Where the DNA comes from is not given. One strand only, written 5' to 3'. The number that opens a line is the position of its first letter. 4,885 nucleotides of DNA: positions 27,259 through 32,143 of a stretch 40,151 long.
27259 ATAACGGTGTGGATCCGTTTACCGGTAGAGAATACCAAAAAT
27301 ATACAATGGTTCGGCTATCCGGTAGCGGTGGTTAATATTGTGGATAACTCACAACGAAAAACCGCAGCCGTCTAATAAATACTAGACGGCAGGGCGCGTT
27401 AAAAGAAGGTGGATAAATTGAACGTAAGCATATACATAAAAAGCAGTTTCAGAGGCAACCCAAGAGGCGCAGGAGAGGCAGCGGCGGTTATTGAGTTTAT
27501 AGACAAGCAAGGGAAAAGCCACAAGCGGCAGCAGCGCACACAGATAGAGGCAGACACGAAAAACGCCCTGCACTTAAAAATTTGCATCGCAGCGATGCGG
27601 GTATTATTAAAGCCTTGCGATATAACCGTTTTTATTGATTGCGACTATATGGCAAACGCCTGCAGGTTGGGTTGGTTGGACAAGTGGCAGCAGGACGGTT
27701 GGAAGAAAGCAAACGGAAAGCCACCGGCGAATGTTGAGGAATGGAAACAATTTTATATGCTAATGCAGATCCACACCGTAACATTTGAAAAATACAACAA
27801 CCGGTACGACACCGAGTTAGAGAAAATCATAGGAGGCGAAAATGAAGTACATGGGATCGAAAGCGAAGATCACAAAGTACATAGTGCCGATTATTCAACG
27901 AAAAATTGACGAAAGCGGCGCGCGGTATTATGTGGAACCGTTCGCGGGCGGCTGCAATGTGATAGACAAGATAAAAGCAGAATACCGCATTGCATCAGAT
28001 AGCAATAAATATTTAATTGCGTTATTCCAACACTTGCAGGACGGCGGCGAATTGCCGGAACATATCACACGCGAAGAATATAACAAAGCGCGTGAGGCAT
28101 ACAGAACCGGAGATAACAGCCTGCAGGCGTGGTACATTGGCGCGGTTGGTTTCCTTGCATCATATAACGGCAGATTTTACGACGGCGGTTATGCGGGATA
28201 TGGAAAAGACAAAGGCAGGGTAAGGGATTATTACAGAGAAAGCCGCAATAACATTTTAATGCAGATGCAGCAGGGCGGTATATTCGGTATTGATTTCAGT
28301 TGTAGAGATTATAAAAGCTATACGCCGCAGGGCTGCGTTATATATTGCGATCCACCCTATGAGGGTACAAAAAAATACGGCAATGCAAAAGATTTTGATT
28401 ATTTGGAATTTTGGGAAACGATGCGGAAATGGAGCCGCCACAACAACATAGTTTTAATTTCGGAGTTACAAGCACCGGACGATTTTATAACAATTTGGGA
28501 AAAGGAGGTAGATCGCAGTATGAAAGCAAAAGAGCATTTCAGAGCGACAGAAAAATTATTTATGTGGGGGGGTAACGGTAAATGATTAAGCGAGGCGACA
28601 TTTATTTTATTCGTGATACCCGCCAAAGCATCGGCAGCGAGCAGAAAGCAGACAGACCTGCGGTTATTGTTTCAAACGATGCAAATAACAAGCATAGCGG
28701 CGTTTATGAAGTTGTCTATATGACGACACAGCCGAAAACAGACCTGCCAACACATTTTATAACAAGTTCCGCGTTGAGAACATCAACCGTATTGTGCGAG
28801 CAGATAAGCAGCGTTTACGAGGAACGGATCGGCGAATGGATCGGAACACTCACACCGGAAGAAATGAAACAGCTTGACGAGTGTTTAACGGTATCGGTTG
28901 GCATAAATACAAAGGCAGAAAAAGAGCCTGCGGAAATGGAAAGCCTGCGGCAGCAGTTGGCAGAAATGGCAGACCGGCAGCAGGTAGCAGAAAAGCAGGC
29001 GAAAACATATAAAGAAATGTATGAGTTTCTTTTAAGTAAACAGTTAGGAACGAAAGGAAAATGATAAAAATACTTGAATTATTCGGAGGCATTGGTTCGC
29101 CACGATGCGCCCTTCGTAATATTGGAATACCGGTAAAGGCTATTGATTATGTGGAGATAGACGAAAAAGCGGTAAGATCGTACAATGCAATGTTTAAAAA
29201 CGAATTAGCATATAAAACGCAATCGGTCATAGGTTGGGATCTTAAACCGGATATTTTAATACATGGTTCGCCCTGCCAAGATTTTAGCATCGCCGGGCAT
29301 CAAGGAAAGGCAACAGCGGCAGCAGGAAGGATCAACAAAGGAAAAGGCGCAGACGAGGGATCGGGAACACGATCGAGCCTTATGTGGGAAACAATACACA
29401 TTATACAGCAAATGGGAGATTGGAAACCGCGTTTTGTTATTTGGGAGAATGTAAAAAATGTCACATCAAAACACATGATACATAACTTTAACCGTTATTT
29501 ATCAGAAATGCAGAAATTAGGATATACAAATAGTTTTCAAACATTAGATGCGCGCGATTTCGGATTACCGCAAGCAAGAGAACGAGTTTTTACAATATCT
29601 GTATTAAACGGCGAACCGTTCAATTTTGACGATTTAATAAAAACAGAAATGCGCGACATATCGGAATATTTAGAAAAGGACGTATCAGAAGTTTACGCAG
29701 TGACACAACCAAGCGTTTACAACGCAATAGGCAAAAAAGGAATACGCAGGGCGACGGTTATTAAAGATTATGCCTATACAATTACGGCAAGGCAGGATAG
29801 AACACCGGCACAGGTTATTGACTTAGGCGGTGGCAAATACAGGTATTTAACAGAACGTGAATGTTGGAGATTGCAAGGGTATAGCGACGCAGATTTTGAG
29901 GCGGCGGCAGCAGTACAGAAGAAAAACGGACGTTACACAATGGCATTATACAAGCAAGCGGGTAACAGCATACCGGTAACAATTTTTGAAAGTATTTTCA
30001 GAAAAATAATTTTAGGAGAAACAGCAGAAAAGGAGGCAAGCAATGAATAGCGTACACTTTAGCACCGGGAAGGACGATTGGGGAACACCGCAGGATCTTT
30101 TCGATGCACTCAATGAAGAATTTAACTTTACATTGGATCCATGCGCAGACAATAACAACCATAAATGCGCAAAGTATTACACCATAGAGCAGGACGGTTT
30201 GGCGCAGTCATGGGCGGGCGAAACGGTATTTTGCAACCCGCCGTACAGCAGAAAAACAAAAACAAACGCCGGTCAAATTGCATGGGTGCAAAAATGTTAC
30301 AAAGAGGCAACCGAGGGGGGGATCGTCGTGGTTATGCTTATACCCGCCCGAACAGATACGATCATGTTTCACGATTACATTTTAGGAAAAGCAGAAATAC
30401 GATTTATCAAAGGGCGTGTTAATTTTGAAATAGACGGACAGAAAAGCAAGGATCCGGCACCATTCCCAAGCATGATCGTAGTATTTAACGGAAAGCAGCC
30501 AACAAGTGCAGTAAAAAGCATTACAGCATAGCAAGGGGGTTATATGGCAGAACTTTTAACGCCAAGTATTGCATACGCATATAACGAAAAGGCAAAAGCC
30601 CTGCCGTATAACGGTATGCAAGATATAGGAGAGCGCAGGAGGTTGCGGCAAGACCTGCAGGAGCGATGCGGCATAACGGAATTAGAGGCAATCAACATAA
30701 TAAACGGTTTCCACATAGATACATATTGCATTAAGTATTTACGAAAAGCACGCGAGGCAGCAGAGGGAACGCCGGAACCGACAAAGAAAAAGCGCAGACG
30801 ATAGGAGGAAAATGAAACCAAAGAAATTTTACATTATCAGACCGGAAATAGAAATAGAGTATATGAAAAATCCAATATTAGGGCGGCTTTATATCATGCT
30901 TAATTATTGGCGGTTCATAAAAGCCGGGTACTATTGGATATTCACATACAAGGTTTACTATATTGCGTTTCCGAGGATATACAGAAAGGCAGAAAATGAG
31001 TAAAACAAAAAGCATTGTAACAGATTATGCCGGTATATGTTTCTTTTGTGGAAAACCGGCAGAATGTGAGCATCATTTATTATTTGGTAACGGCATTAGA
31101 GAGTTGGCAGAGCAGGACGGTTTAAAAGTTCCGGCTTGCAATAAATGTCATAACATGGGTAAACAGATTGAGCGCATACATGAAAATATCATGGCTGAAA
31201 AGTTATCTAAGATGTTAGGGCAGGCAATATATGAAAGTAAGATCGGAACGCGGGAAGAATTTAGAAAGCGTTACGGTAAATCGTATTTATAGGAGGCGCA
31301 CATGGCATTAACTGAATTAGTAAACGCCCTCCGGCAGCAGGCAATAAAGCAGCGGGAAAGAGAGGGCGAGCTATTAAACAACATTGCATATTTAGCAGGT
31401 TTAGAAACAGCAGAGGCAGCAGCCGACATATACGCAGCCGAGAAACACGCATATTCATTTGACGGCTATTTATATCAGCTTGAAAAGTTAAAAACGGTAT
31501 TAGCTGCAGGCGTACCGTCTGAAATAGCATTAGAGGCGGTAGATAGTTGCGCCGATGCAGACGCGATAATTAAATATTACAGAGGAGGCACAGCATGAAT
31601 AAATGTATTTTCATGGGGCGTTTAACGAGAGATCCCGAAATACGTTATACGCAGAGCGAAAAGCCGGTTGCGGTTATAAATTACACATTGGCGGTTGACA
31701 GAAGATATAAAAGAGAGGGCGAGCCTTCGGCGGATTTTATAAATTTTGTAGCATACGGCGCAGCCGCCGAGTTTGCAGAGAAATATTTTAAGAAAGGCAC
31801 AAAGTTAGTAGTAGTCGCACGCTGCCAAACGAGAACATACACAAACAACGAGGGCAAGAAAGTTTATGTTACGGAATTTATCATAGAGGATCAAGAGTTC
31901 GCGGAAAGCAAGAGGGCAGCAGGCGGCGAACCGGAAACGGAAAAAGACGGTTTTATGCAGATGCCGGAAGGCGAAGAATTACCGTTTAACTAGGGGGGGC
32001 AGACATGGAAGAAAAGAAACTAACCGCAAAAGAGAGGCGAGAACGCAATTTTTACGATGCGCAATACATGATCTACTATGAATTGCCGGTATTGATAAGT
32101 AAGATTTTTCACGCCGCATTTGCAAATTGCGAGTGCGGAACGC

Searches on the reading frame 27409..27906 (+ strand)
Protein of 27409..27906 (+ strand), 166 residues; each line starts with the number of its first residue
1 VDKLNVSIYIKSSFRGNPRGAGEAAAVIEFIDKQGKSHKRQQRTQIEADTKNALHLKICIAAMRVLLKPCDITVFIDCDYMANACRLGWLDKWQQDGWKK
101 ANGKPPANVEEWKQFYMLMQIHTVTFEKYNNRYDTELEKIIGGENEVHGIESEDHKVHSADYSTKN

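Call 3: search_protein_families(library=pfam, proteins=[window:27409-27906:+], max_evalue=0.01)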
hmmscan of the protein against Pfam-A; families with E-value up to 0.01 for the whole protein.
window:27409-27906:+ (166 aa): 1 family
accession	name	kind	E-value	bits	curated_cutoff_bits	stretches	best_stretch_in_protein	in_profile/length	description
PF00075.30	RNase_H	-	7.4e-12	46.1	25.8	1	6-127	4-117/141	RNase H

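Call 4: search_protein_families(library=phrogs, proteins=[window:27409-27906:+], max_evalue=0.001)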
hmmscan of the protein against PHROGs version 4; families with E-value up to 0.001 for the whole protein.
window:27409-27906:+ (166 aa): 2 families
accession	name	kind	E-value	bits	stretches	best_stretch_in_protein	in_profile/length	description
phrog_531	-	DNA, RNA and nucleotide metabolism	5.8e-22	79.3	1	5-128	75-203/285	Rnase H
phrog_3265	-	DNA, RNA and nucleotide metabolism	4.2e-07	30.2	1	24-118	69-156/496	ribonuclease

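Call 50: search_protein_families(library=padloc, proteins=[window:27409-27906:+], max_evalue=0.001)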
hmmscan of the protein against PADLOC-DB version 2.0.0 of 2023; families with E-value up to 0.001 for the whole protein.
window:27409-27906:+ (166 aa): 0 families

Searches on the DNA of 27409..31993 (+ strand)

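Call 8: search_dna_similar(query=window:27409-31993:+, collection=phages, mode=near, max_rows=20)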
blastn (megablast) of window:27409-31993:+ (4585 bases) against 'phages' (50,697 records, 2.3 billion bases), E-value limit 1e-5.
No match.
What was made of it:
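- Tried and rejected: The megablast search of the region found nothing (call 8).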

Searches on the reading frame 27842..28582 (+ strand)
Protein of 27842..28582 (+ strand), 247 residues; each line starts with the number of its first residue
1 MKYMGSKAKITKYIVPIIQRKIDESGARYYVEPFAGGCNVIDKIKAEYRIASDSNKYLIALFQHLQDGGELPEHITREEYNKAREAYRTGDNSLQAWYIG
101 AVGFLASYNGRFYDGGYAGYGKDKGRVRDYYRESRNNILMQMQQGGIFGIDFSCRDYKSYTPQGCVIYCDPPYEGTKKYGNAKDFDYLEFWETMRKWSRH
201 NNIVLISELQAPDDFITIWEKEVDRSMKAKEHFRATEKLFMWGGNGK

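Call 3: search_protein_families(library=pfam, proteins=[window:27842-28582:+], max_evalue=0.01)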
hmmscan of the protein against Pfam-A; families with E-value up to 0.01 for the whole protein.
window:27842-28582:+ (247 aa): 1 family
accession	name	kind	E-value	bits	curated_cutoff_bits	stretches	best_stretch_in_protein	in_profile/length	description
PF02086.21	MethyltransfD12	-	1.8e-16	61.1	22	1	3-192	1-204/253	D12 class N6 adenine-specific DNA methyltransferase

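Call 4: search_protein_families(library=phrogs, proteins=[window:27842-28582:+], max_evalue=0.001)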
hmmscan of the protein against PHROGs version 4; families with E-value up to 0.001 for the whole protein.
window:27842-28582:+ (247 aa): 1 family
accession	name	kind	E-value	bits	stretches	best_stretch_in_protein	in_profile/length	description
phrog_56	-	other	1.3e-36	128.2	1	1-243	65-323/647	DNA methyltransferase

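Call 49: search_protein_families(library=ncbifam, proteins=[window:27842-28582:+], max_evalue=0.001)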
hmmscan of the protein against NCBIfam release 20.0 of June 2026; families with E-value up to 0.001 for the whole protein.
window:27842-28582:+ (247 aa): 2 families
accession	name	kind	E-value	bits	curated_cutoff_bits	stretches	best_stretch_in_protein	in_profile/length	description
TIGR00571.1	dam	subfamily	2.8e-14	53.4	114.85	1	1-192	5-202/267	Dam family site-specific DNA-(adenine-N6)-methyltransferase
NF008152.0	PRK10904.1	equivalog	9.1e-05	22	441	1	18-175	21-186/271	adenine-specific DNA-methyltransferase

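Call 50: search_protein_families(library=padloc, proteins=[window:27842-28582:+], max_evalue=0.001)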
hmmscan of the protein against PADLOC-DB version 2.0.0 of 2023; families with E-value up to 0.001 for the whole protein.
window:27842-28582:+ (247 aa): 16 families
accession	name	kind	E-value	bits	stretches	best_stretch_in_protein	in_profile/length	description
PDLC03294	MTase_II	-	2.1e-14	51.8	1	1-198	8-219/272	Type II methyltransferase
PDLC03383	MTase_II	-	2.7e-13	48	1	2-67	23-83/318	Type II methyltransferase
PDLC03729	oMTase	-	8.6e-11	39.8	1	2-182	9-193/275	orphan methyltransferase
PDLC03264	MTase_II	-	9.7e-10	36.2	1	10-68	20-78/306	Type II methyltransferase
PDLC03289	MTase_II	-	2.5e-09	35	1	163-241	254-333/337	Type II methyltransferase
PDLC03247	MTase_II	-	2.7e-08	31.4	1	1-183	6-196/282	Type II methyltransferase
PDLC03287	MTase_II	-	5.1e-08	30.2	1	2-176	368-553/646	Type II methyltransferase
PDLC03244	MTase_II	-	4.7e-07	27.2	1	1-71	31-97/295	Type II methyltransferase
PDLC04018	PD-Lambda-5_B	-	1e-06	26.3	1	1-41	8-46/291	-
PDLC03735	oMTase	-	1.2e-06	26.2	1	1-79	11-92/284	orphan methyltransferase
PDLC03261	MTase_II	-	1.7e-06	24.6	1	1-68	28-90/643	Type II methyltransferase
PDLC03253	MTase_II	-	4.1e-06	24.7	1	2-202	8-206/253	Type II methyltransferase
PDLC03298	MTase_II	-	5.2e-05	20.5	0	1-64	2-67/362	Type II methyltransferase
PDLC04019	PD-Lambda-5_B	-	0.00011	20.2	1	2-41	8-45/167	-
PDLC03302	MTase_II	-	0.00026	17.9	0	1-62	363-421/626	Type II methyltransferase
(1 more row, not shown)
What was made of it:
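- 27842..28585 (+): D12-class (Dam-family) N6-adenine DNA methyltransferase. calls 3, 4, 49, 50: PF02086 E=1.8e-16; phrog_56 E=1.3e-36.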

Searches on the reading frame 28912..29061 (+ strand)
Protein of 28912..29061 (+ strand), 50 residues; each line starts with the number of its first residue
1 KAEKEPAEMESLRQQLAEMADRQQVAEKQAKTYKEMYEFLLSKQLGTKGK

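Call 42: search_solved_structures(query=window:28912-29061:+, max_evalue=10, show_alignments=3)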
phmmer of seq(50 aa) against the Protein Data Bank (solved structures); distinct sequences matched with E-value up to 10: 3.
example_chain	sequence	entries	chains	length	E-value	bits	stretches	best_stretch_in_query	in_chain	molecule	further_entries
1r8i_A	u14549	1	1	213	0.45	14.6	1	5-41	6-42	TraC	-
6jzn_C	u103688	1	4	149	2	12.6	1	5-44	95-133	Plastid division protein CDP1, chloroplastic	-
6jzf_A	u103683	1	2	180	2.6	12.2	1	5-44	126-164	Plastid division protein CDP1, chloroplastic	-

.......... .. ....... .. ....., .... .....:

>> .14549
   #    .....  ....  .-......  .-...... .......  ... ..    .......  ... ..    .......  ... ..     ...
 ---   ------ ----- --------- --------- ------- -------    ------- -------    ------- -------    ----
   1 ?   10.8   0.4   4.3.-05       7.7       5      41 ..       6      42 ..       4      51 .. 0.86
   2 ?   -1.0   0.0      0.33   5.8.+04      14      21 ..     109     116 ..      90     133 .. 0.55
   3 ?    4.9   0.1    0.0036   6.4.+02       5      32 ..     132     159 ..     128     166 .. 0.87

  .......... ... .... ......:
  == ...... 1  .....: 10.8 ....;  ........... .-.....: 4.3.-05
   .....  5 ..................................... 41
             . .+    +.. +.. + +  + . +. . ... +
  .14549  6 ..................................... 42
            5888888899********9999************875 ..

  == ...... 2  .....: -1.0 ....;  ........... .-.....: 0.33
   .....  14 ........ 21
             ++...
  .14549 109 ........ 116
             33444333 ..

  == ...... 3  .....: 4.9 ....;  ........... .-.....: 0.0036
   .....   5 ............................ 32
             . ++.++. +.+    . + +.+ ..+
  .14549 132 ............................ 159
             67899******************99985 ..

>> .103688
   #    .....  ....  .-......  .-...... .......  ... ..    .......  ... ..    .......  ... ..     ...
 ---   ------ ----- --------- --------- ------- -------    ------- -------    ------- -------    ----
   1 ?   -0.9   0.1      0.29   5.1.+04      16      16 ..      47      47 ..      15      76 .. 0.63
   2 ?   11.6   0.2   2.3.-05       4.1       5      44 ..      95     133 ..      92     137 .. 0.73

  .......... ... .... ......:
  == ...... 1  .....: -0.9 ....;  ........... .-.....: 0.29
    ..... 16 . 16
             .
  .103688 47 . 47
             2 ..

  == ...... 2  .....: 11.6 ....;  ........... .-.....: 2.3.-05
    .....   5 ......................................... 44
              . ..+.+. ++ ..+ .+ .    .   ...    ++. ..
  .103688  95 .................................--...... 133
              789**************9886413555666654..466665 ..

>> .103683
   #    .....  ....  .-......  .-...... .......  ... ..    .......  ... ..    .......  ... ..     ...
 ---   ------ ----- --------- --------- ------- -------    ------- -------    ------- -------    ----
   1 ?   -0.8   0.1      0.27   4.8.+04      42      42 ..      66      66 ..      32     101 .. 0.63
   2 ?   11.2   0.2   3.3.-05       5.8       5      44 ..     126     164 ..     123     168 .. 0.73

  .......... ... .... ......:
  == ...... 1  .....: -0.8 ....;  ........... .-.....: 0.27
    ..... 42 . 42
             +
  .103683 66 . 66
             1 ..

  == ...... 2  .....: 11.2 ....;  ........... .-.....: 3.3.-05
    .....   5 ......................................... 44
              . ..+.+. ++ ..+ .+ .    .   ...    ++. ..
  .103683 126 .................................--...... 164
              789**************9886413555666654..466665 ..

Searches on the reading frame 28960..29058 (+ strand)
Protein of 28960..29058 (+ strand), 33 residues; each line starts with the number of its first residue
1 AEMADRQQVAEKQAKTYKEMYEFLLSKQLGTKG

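Call 69: search_solved_structures(query=A6, max_evalue=10, show_alignments=2)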
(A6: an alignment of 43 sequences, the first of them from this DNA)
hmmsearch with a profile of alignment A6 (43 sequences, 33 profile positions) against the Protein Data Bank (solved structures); distinct sequences matched with E-value up to 10: 7.
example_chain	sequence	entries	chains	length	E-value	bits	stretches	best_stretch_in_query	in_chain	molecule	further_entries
5xxb_G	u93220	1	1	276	0.03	17.3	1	4-23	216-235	Ribosomal protein eL8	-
5jv3_A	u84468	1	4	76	0.14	15.1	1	2-17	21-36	Chimera protein of Kinesin-like protein KIF11 and Microtubule-associated protein RP/EB fam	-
4eot_A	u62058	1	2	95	0.16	15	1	2-24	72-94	Transcription factor MafA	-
2wt7_B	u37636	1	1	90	3.7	10.7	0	1-18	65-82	TRANSCRIPTION FACTOR MAFB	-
4auw_A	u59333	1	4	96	4.5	10.4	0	1-18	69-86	TRANSCRIPTION FACTOR MAFB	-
2wty_A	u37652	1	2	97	4.6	10.4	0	1-18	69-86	TRANSCRIPTION FACTOR MAFB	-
9tlr_A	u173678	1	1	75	5.9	10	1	6-18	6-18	Sc-apCC-2-BCL-xL-11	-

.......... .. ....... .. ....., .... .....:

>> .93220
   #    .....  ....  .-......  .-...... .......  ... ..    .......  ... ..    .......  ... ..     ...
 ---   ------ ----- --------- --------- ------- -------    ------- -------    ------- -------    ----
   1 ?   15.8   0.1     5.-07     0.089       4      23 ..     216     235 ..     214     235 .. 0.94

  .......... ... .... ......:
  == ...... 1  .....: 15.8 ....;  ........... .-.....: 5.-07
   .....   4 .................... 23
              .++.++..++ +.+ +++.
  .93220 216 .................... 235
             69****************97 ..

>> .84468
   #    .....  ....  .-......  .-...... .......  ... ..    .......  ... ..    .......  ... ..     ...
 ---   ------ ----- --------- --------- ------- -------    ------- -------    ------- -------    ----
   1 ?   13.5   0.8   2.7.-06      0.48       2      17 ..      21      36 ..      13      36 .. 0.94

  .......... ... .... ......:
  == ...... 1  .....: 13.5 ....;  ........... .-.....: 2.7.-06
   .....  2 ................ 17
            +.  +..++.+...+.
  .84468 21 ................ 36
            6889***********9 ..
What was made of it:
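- It matches no solved chain (calls 42, 69). The only weak PDB profile matches are coiled-coil dimerisation segments (call 69).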

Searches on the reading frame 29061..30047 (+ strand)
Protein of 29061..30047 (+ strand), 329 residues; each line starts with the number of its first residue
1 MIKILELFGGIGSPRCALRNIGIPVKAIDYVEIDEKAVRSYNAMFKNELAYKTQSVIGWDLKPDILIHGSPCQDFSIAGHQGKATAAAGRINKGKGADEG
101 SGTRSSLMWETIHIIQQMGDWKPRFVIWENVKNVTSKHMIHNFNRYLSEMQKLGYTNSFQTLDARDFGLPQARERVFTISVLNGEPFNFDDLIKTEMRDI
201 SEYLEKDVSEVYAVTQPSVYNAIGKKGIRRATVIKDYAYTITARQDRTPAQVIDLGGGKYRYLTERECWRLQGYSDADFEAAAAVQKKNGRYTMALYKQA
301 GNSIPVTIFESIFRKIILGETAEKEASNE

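Call 3: search_protein_families(library=pfam, proteins=[window:29061-30047:+], max_evalue=0.01)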
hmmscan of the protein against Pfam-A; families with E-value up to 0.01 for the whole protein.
window:29061-30047:+ (329 aa): 1 family
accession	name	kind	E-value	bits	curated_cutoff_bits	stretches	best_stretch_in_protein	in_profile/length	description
PF00145.23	DNA_methylase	-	8.8e-50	170.4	22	1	2-317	1-323/324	C-5 cytosine-specific DNA methylase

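Call 4: search_protein_families(library=phrogs, proteins=[window:29061-30047:+], max_evalue=0.001)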
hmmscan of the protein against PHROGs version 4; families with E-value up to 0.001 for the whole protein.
window:29061-30047:+ (329 aa): 9 families
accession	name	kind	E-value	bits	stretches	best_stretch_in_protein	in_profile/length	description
phrog_116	-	other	1.1e-73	249.9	1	1-325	207-498/779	DNA methyltransferase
phrog_363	-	other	2.8e-37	129.6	1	1-320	53-316/327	DNA methyltransferase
phrog_17284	-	unknown function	3.1e-18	67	1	233-317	130-211/245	-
phrog_16427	-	other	5.8e-15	56.6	1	229-317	89-169/235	DNA methyltransferase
phrog_8411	-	unknown function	4.9e-08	34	1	225-292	134-200/206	-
phrog_26324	-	other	6.8e-08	33.8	1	236-314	127-201/210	DNA methyltransferase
phrog_5999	-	other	9.2e-06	26.7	1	2-84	3-90/109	DNA methyltransferase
phrog_16528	-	other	5e-05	24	1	217-322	148-223/236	DNA methyltransferase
phrog_757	-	other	0.00023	21.3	1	2-139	15-136/247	DNA methyltransferase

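Call 49: search_protein_families(library=ncbifam, proteins=[window:29061-30047:+], max_evalue=0.001)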
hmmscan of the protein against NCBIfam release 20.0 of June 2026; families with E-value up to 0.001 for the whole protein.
window:29061-30047:+ (329 aa): 2 families
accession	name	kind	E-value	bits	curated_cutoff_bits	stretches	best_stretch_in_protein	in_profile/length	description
TIGR00675.1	dcm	superfamily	3.3e-47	161.7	100.65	2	5-208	2-193/329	DNA (cytosine-5-)-methyltransferase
NF007772.0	PRK10458.1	subfamily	1.7e-14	53.3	710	1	64-181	171-286/472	DNA cytosine methylase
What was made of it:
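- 29061..30050 (+): C5 cytosine DNA methyltransferase. calls 3, 4, 49: PF00145 E=8.8e-50.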

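Call 50: search_protein_families(library=padloc, proteins=[window:29061-30047:+], max_evalue=0.001)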
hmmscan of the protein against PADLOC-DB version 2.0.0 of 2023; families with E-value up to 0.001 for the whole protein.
window:29061-30047:+ (329 aa): 52 families (the best 25 are shown)
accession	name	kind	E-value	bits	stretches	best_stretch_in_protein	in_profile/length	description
PDLC03272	MTase_II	-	5.9e-48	162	1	1-317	74-387/407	Type II methyltransferase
PDLC03388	MTase_II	-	8.8e-45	151.3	1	64-316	119-356/360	Type II methyltransferase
PDLC03734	oMTase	-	1.7e-41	140.6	2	2-188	4-175/444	orphan methyltransferase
PDLC03378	MTase_II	-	1.9e-38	130.6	2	2-195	3-181/344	Type II methyltransferase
PDLC03234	MTase_II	-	5.3e-31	106.2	1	2-205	5-192/375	Type II methyltransferase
PDLC03361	MTase_II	-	1.6e-28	97.7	1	3-316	88-433/455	Type II methyltransferase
PDLC00026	DruM2|DruM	-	5.5e-28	96.5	1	4-189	7-177/336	DNA cytosine methylase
PDLC02653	DrmMII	-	1.7e-27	94.2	1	2-318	5-311/333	DrmMII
PDLC00027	DruM2|DruM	-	6.6e-24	82.9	2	2-190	12-182/361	DNA cytosine methylase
PDLC03728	oMTase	-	1.1e-21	75.5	1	62-316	125-388/395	orphan methyltransferase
PDLC03731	oMTase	-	1.4e-21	75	1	3-194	15-187/326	orphan methyltransferase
PDLC03326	MTase_II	-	3.6e-21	73.8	1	60-224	72-212/412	Type II methyltransferase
PDLC03217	MTase_II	-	7.6e-21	72.2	1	3-183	23-186/703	Type II methyltransferase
PDLC03286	MTase_II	-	9.9e-21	72.4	1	2-185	1-172/185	Type II methyltransferase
PDLC03243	MTase_II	-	3.4e-20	70.4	1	3-183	10-176/377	Type II methyltransferase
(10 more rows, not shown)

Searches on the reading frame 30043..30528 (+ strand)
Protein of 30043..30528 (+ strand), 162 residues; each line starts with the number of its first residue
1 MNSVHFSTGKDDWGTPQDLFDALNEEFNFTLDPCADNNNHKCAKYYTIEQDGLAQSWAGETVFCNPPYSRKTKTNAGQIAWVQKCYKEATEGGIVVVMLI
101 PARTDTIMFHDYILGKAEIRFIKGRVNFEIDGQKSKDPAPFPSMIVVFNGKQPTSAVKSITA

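Call 3: search_protein_families(library=pfam, proteins=[window:30043-30528:+], max_evalue=0.01)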
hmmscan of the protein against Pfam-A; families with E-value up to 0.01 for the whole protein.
window:30043-30528:+ (162 aa): 1 family
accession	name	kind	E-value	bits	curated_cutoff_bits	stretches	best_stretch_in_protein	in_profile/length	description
PF05869.16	Dam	-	3.9e-32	111.7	28.1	1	8-156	7-153/169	DNA N-6-adenine-methyltransferase (Dam)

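Call 4: search_protein_families(library=phrogs, proteins=[window:30043-30528:+], max_evalue=0.001)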
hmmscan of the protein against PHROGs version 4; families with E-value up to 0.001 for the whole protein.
window:30043-30528:+ (162 aa): 4 families
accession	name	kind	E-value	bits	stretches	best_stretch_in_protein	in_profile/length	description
phrog_111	-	other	6.1e-61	208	1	2-156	56-209/345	DNA methyltransferase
phrog_22740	-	unknown function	4.9e-27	95.3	1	2-87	3-90/99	-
phrog_6083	-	DNA, RNA and nucleotide metabolism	2.4e-14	54.3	1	94-154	5-71/94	DNA methylase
phrog_33262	-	moron, auxiliary metabolic gene and host takeover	1.5e-11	44.4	1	11-131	305-432/495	phosphoadenosine phosphosulfate reductase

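Call 49: search_protein_families(library=ncbifam, proteins=[window:30043-30528:+], max_evalue=0.001)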
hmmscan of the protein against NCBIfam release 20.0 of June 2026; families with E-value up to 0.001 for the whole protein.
window:30043-30528:+ (162 aa): 1 family
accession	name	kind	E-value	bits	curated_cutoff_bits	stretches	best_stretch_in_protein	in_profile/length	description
TIGR01712.1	phage_N6A_met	equivalog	2.5e-27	95.4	97.05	1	8-131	9-124/165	phage N-6-adenine-methyltransferase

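Call 50: search_protein_families(library=padloc, proteins=[window:30043-30528:+], max_evalue=0.001)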
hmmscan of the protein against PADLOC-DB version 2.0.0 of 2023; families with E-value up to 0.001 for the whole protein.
window:30043-30528:+ (162 aa): 4 families
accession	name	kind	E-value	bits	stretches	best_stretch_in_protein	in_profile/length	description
PDLC03726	oMTase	-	8.6e-52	173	1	2-149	3-140/140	orphan methyltransferase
PDLC03263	MTase_II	-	1.5e-15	55.5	1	10-131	24-152/217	Type II methyltransferase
PDLC03332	MTase_II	-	3.6e-13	47.5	1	10-130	24-151/297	Type II methyltransferase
PDLC03721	oMTase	-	3.6e-11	41.5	1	10-134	56-174/237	orphan methyltransferase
